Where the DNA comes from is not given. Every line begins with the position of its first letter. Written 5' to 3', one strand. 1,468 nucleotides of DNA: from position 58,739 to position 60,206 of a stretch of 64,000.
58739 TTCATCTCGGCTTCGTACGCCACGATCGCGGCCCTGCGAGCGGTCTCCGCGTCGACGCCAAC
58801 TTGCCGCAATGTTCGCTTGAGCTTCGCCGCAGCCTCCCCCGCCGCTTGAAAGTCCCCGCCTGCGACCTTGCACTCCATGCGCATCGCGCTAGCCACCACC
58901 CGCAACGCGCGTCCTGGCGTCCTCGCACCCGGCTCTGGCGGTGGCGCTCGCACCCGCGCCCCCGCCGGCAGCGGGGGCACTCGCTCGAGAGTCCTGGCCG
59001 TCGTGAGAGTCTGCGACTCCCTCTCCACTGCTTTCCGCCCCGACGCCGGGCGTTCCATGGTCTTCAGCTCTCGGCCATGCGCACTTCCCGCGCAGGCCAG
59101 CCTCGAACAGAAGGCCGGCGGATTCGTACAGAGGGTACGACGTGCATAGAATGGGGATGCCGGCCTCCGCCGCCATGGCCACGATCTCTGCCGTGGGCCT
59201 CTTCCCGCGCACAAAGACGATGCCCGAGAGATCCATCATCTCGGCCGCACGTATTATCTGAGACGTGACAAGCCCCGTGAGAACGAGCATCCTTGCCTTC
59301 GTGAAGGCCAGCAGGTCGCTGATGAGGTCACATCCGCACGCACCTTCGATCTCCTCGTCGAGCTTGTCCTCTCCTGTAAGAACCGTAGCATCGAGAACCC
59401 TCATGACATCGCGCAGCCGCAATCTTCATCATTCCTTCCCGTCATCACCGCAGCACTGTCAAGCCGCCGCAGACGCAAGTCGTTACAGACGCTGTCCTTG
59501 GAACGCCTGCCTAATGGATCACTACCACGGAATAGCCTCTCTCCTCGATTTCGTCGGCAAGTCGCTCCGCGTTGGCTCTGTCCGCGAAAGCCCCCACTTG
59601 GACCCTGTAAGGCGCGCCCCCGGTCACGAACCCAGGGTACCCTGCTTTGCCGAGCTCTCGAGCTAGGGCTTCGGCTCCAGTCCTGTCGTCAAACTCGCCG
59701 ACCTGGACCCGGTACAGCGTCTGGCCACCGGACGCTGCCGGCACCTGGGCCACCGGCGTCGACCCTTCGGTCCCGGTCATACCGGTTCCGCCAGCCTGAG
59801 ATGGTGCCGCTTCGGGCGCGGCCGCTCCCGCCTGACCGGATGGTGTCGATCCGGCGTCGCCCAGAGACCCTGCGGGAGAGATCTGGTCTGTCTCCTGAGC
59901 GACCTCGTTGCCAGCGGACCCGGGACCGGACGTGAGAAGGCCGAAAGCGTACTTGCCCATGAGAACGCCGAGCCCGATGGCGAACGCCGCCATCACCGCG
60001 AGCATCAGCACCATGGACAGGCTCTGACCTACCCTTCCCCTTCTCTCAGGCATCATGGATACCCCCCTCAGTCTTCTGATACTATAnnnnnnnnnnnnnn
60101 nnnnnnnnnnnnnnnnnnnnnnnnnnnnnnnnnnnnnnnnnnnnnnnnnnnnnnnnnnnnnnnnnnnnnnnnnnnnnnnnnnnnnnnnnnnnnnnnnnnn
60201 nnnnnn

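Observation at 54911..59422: HydS-type sensory hydrogenase signalling module with duplicated DRTGG and HATPase components upstream of hydABC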

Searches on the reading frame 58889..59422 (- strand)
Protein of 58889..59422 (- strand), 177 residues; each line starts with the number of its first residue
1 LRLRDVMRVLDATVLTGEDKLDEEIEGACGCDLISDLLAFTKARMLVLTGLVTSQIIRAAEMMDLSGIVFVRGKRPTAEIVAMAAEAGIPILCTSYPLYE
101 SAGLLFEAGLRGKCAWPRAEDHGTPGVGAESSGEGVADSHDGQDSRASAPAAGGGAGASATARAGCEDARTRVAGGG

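Call 3: search_protein_families(library=pfam, proteins=[window:58889-59422:-], max_evalue=0.01)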
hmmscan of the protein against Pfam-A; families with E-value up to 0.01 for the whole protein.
window:58889-59422:- (177 aa): 2 families
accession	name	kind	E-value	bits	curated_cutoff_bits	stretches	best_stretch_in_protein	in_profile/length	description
PF07085.17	DRTGG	-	4.9e-09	36.4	25.2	1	5-104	1-101/105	DRTGG domain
PF07905.16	PucR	-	0.00043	21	33.5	1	10-95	8-102/118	Purine catabolism regulatory protein-like family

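Call 39: search_protein_families(library=ncbifam, proteins=[window:58889-59422:-], max_evalue=0.01)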
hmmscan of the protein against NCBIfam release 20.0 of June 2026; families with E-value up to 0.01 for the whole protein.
window:58889-59422:- (177 aa): 1 family
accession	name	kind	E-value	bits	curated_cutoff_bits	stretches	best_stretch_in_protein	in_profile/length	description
NF004167.0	PRK05632.1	equivalog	0.0023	16.6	418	1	2-102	223-333/708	phosphate acetyltransferase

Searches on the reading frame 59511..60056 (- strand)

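Call 3: search_protein_families(library=pfam, proteins=[window:59511-60056:-], max_evalue=0.01)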
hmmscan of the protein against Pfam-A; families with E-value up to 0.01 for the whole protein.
window:59511-60056:- (181 aa): 1 family
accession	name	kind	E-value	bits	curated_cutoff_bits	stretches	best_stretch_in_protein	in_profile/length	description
PF05036.18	SPOR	-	1.7e-17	64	21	2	148-178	3-33/76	SPOR domain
